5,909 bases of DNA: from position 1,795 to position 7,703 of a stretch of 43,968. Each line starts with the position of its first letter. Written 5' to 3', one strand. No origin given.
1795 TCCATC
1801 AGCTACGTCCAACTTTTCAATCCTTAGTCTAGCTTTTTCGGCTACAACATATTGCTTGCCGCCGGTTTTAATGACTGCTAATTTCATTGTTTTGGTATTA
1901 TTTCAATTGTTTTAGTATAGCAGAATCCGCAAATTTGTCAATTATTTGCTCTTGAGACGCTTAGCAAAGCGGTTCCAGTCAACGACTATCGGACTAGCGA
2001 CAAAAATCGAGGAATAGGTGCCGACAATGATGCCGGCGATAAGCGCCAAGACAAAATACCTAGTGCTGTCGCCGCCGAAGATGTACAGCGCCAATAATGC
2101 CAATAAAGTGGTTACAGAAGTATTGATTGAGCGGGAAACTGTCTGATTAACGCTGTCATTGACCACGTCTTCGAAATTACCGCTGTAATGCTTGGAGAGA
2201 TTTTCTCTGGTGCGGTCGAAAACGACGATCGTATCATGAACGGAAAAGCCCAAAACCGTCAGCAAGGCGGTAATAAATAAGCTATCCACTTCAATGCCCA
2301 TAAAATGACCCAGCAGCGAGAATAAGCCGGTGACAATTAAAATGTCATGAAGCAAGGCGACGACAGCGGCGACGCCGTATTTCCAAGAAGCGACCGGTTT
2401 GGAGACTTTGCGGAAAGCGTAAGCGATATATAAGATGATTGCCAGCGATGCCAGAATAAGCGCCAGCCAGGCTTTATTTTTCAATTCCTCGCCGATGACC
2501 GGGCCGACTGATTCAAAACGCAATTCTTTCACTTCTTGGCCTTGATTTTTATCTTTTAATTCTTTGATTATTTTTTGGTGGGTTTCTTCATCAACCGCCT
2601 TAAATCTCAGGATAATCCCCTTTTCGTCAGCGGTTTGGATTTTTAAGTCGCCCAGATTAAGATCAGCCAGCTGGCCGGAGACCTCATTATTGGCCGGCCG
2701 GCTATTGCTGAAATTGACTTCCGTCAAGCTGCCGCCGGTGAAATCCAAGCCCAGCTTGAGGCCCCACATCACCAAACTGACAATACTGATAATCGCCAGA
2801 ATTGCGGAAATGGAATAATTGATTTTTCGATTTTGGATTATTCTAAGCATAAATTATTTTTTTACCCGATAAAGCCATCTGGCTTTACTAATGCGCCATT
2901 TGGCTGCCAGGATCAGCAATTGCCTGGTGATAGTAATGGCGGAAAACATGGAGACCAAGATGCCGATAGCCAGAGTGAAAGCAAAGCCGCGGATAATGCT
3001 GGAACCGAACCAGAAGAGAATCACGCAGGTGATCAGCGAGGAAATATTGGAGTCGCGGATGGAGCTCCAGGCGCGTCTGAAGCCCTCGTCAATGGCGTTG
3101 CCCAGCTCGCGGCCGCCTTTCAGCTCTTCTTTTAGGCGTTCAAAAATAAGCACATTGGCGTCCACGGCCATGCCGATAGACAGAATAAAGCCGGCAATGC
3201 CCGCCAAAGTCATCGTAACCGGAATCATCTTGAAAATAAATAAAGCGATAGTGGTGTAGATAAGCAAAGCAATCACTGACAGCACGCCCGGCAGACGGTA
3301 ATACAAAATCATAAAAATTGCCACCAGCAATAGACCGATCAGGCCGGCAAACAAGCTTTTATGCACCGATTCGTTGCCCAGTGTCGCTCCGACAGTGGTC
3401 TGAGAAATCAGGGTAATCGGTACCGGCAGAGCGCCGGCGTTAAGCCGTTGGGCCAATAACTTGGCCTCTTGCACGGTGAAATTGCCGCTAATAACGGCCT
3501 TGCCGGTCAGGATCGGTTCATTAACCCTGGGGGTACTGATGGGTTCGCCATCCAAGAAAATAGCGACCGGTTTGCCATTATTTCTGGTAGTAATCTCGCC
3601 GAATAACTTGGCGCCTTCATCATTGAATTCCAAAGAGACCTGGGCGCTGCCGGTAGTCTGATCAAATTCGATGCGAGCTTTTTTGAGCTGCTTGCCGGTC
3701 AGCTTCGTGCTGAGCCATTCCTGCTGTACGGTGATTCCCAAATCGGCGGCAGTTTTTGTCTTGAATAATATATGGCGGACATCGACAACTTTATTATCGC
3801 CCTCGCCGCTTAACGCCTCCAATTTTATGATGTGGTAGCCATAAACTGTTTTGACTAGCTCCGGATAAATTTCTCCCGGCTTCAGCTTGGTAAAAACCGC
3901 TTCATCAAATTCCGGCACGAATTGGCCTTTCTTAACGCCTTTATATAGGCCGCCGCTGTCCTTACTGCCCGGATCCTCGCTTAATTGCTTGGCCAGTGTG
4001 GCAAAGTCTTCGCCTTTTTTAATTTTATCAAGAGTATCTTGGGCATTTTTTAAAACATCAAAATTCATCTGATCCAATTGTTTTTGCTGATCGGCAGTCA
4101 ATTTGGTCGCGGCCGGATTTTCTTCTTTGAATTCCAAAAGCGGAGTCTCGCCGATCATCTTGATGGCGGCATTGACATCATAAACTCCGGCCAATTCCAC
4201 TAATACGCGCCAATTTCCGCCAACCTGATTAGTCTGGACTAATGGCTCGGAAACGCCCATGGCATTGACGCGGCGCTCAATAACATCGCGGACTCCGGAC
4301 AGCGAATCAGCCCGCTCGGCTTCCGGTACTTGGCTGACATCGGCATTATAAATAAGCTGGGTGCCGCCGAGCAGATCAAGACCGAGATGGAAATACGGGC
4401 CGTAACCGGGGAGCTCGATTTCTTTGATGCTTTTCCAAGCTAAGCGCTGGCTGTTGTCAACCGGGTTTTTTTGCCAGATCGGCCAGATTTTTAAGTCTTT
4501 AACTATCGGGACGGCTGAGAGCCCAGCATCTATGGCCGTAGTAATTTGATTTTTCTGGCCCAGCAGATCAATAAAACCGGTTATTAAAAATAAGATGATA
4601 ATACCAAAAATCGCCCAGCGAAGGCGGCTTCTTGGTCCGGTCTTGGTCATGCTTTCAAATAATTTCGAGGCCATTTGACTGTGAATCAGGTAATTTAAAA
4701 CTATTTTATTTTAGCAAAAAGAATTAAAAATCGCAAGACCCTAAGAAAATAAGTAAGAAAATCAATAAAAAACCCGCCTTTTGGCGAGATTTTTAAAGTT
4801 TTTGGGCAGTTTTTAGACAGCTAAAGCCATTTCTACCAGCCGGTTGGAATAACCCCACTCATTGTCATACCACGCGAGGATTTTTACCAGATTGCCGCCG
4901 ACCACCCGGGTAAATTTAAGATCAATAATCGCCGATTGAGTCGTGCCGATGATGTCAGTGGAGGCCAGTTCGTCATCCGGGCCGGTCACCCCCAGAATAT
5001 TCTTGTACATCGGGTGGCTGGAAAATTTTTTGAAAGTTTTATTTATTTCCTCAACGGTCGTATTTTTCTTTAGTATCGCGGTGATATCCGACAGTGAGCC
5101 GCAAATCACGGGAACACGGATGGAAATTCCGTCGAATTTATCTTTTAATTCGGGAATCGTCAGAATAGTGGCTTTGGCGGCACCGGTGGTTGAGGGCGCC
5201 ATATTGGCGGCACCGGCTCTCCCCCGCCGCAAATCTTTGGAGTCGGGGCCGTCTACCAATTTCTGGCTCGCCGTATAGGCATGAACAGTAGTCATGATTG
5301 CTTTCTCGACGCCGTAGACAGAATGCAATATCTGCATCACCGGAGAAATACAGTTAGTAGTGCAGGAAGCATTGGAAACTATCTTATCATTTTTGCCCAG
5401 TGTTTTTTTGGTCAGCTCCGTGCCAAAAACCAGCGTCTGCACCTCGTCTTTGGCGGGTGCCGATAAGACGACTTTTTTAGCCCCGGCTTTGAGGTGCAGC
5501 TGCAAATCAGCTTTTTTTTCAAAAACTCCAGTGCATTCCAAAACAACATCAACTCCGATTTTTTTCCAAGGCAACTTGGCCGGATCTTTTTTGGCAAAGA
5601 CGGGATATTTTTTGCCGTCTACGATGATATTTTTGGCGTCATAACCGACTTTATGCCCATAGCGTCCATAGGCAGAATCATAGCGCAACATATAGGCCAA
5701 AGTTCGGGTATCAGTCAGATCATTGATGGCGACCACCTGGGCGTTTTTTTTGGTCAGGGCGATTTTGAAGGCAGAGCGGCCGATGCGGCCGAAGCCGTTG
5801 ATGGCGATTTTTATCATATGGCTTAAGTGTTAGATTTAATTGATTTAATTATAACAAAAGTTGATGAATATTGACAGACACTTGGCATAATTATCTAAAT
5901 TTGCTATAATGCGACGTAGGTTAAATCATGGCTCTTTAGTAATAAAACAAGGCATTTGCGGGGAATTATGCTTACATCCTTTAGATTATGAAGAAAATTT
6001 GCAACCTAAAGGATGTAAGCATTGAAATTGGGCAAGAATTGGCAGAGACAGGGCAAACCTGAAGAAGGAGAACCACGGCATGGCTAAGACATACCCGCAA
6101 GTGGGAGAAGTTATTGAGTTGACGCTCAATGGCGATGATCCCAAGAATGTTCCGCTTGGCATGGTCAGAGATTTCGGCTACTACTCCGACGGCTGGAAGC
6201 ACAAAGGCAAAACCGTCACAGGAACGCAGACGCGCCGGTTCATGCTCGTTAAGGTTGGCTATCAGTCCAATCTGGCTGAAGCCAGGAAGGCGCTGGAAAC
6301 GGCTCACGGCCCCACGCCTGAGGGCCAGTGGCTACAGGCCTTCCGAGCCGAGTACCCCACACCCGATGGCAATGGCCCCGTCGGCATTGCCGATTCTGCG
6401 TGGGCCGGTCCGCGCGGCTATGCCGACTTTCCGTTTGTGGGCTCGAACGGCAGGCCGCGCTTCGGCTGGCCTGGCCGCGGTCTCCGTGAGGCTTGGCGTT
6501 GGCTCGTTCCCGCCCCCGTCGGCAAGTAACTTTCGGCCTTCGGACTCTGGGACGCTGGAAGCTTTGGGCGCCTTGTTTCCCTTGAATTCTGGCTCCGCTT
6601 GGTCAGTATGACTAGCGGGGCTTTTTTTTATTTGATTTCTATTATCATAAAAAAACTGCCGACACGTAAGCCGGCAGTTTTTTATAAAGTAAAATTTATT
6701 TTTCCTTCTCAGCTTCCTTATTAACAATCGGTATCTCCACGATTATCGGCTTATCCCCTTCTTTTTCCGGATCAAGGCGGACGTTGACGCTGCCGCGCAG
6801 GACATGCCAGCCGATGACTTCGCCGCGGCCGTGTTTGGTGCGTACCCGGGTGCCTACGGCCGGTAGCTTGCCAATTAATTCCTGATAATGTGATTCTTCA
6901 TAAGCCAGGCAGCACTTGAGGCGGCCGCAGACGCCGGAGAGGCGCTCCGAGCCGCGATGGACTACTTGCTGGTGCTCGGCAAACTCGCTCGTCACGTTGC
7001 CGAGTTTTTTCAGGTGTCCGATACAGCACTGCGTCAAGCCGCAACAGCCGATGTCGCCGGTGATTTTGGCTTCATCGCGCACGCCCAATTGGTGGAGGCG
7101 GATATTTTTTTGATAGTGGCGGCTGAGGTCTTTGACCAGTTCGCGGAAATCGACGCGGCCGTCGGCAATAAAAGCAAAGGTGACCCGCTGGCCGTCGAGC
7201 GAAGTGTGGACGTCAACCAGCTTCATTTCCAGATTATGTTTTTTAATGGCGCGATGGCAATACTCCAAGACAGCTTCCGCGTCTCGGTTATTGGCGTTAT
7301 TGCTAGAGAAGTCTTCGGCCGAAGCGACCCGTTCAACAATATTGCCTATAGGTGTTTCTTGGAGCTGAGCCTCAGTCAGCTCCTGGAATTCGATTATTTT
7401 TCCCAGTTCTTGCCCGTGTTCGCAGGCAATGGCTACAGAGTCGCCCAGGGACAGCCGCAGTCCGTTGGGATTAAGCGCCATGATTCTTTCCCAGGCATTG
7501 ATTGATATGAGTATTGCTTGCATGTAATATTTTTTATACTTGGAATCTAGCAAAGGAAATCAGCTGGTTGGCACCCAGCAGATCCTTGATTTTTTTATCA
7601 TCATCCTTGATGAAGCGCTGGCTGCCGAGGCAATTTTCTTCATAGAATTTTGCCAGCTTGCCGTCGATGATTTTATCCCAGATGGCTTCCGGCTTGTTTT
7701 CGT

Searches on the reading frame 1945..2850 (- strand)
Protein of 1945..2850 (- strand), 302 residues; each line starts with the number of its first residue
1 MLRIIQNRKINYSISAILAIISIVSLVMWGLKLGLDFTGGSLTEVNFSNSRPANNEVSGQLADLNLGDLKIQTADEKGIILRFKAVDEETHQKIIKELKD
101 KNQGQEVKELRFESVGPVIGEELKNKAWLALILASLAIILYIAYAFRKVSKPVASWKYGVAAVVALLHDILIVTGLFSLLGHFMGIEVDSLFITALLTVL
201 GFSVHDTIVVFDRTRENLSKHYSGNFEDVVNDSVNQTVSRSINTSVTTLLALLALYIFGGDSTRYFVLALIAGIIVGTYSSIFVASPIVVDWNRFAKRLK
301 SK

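Call 53: search_protein_families(library=ncbifam, max_evalue=0.01, proteins=[window:1945-2850:-])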
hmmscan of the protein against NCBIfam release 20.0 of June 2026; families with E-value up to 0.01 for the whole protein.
window:1945-2850:- (302 aa): 24 families
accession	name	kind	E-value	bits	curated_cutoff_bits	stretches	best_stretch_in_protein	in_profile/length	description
TIGR00966.2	transloc_SecF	equivalog_domain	1.6e-89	300.1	160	1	3-292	2-279/279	protein translocase subunit SecF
NF009583.0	PRK13024.1-3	subfamily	3.4e-78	263.4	721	1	3-299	458-740/755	protein translocase subunit SecDF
NF009585.0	PRK13024.1-5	equivalog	1.1e-72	245.4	1037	1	4-295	672-980/993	protein translocase subunit SecDF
NF011315.0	PRK14726.1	equivalog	2.9e-69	234.1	1249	1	2-297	547-832/855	protein translocase subunit SecDF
NF009581.0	PRK13024.1-1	equivalog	1.2e-60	205.5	1058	1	4-294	451-731/752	protein translocase subunit SecDF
NF009584.0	PRK13024.1-4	equivalog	4e-54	184.2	1171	1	5-294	454-730/759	protein translocase subunit SecDF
NF009580.0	PRK13023.1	equivalog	1.6e-48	165.5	1153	1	11-292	479-750/775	protein translocase subunit SecDF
TIGR00916.1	2A0604s01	subfamily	2.2e-45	155.1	148.6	1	87-282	50-231/231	SecD/SecF family protein translocase subunit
NF009582.0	PRK13024.1-2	equivalog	8.5e-31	106.7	723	1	18-301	545-833/859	protein translocase subunit SecDF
NF009540.0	PRK12911.1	equivalog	3.4e-28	97.6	1878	1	115-290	1224-1392/1403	bifunctional preprotein translocase subunit SecD/SecF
NF006354.0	PRK08578.1-2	equivalog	2.6e-18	66.4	353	1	17-276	26-254/296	preprotein translocase subunit SecF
NF046001.1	SecDF_plasm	equivalog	3e-18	65.3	500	1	9-289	544-843/878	protein translocase subunit SecDF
NF006353.0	PRK08578.1-1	subfamily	1.4e-16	60.8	282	1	7-258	4-234/281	preprotein translocase subunit SecF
NF006357.0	PRK08578.2-1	equivalog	7.3e-15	55.5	304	1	4-275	1-260/282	preprotein translocase subunit SecF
TIGR01129.1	secD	equivalog_domain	1.1e-13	51.1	244.4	1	106-288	229-396/397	protein translocase subunit SecD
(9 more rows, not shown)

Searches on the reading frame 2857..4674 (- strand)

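Call 53: search_protein_families(library=ncbifam, max_evalue=0.01, proteins=[window:2857-4674:-])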
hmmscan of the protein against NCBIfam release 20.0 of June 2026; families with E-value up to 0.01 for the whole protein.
window:2857-4674:- (606 aa): 35 families (the best 25 are shown)
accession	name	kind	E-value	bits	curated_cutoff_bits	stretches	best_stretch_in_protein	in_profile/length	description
NF009583.0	PRK13024.1-3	subfamily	1.3e-122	410.3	721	1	95-593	41-434/755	protein translocase subunit SecDF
TIGR01129.1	secD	equivalog_domain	7.2e-119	397.5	244.4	1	97-587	1-397/397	protein translocase subunit SecD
NF009585.0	PRK13024.1-5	equivalog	1.7e-93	314.3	1037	1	110-587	161-644/993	protein translocase subunit SecDF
NF011315.0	PRK14726.1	equivalog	3.9e-81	273.4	1249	1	325-589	259-523/855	protein translocase subunit SecDF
NF009581.0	PRK13024.1-1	equivalog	3.4e-77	260.2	1058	2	379-597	199-417/752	protein translocase subunit SecDF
NF009584.0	PRK13024.1-4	equivalog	1.2e-73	248.8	1171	2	379-606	197-429/759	protein translocase subunit SecDF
TIGR00916.1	2A0604s01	subfamily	1.7e-71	240.5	148.6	1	350-580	1-231/231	SecD/SecF family protein translocase subunit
NF009545.0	PRK12933.1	equivalog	3.2e-61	207.6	728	2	324-590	315-593/604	protein translocase subunit SecD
NF009580.0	PRK13023.1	equivalog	7.1e-58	196.5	1153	1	324-594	181-449/775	protein translocase subunit SecDF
NF009540.0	PRK12911.1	equivalog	2.4e-46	157.7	1878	1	364-589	836-1060/1403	bifunctional preprotein translocase subunit SecD/SecF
NF009582.0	PRK13024.1-2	equivalog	6.2e-44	150.2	723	1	379-604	276-502/859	protein translocase subunit SecDF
NF006218.0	PRK08343.1-4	subfamily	2.6e-34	118.7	383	2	323-577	116-375/392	preprotein translocase subunit SecD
NF046001.1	SecDF_plasm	equivalog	1.1e-31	109.8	500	1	394-594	308-507/878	protein translocase subunit SecDF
TIGR00966.2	transloc_SecF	equivalog_domain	1.9e-22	80.1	160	1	408-588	98-277/279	protein translocase subunit SecF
NF006217.0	PRK08343.1-3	equivalog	4.3e-22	78.4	491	1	396-577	345-526/544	preprotein translocase subunit SecD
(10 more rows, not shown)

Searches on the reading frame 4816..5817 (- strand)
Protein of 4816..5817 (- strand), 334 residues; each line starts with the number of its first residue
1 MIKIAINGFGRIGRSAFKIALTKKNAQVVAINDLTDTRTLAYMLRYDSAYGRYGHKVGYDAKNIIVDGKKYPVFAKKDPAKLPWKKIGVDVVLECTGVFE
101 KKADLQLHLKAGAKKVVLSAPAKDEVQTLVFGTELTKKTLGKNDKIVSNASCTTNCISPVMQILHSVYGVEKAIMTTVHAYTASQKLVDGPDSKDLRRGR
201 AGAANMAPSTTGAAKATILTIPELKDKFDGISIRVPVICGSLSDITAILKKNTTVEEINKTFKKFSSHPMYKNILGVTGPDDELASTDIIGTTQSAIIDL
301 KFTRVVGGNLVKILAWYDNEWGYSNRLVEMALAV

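Call 53: search_protein_families(library=ncbifam, max_evalue=0.01, proteins=[window:4816-5817:-])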
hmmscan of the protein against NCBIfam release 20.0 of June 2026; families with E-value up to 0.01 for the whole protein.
window:4816-5817:- (334 aa): 16 families
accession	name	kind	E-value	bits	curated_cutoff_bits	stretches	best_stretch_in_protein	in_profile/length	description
TIGR01534.1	GAPDH-I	equivalog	3.4e-118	394.6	367.2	1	3-328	1-329/330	type I glyceraldehyde-3-phosphate dehydrogenase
NF005830.0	PRK07729.1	equivalog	8.1e-107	357.1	546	1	1-331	2-327/343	glyceraldehyde-3-phosphate dehydrogenase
NF005641.0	PRK07403.1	equivalog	2.4e-98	329.4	616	1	1-331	1-329/337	type I glyceraldehyde-3-phosphate dehydrogenase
NF033735.1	G3PDH_Arsen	exception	1.2e-97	327.3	450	1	4-331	1-323/323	ArsJ-associated glyceraldehyde-3-phosphate dehydrogenase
NF011954.0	PRK15425.1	equivalog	7.1e-91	304.7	662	1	2-330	3-325/331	glyceraldehyde-3-phosphate dehydrogenase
NF010058.0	PRK13535.1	equivalog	4.7e-90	302.1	539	1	1-333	2-332/339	erythrose-4-phosphate dehydrogenase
NF006512.0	PRK08955.1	equivalog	1.1e-85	287.9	563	1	2-333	3-329/334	glyceraldehyde-3-phosphate dehydrogenase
TIGR01532.1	E4PD_g-proteo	equivalog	2.8e-85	286.5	530.55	1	3-328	1-324/325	erythrose-4-phosphate dehydrogenase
NF006139.0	PRK08289.1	equivalog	7.8e-71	239.1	431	1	4-331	131-466/480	glyceraldehyde-3-phosphate dehydrogenase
NF003251.0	PRK04207.1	equivalog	4.2e-07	29.3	185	1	1-264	2-244/343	type II glyceraldehyde-3-phosphate dehydrogenase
NF006416.0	PRK08664.1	subfamily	3e-06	26.7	232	1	231-273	232-274/350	aspartate-semialdehyde dehydrogenase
TIGR00978.1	asd_EA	equivalog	2.6e-05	23.5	301.2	0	231-273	230-272/342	aspartate-semialdehyde dehydrogenase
NF011456.0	PRK14874.1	equivalog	4.2e-05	22.7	223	0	134-180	112-159/346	aspartate-semialdehyde dehydrogenase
NF005229.0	PRK06728.1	equivalog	0.0028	16.6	628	0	133-184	113-164/347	aspartate-semialdehyde dehydrogenase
TIGR01296.1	asd_B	equivalog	0.0044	16.2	324.2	0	133-181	106-156/339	aspartate-semialdehyde dehydrogenase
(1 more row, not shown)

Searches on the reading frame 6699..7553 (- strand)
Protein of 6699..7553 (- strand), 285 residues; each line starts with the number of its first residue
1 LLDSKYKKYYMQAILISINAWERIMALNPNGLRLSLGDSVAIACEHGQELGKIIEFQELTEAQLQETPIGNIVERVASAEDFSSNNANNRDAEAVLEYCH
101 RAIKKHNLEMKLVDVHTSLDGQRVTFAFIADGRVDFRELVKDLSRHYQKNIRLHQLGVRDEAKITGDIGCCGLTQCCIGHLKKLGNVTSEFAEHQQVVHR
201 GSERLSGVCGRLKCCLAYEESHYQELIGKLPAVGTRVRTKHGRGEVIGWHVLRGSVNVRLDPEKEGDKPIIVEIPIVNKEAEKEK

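Call 53: search_protein_families(library=ncbifam, max_evalue=0.01, proteins=[window:6699-7553:-])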
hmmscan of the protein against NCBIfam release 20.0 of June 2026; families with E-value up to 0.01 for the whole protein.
window:6699-7553:- (285 aa): 1 family
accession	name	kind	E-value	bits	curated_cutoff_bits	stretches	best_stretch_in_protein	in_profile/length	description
NF041131.1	RicT_YaaT_fam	subfamily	1.1e-61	208.1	70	1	38-251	1-212/213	regulatory iron-sulfur-containing complex subunit RicT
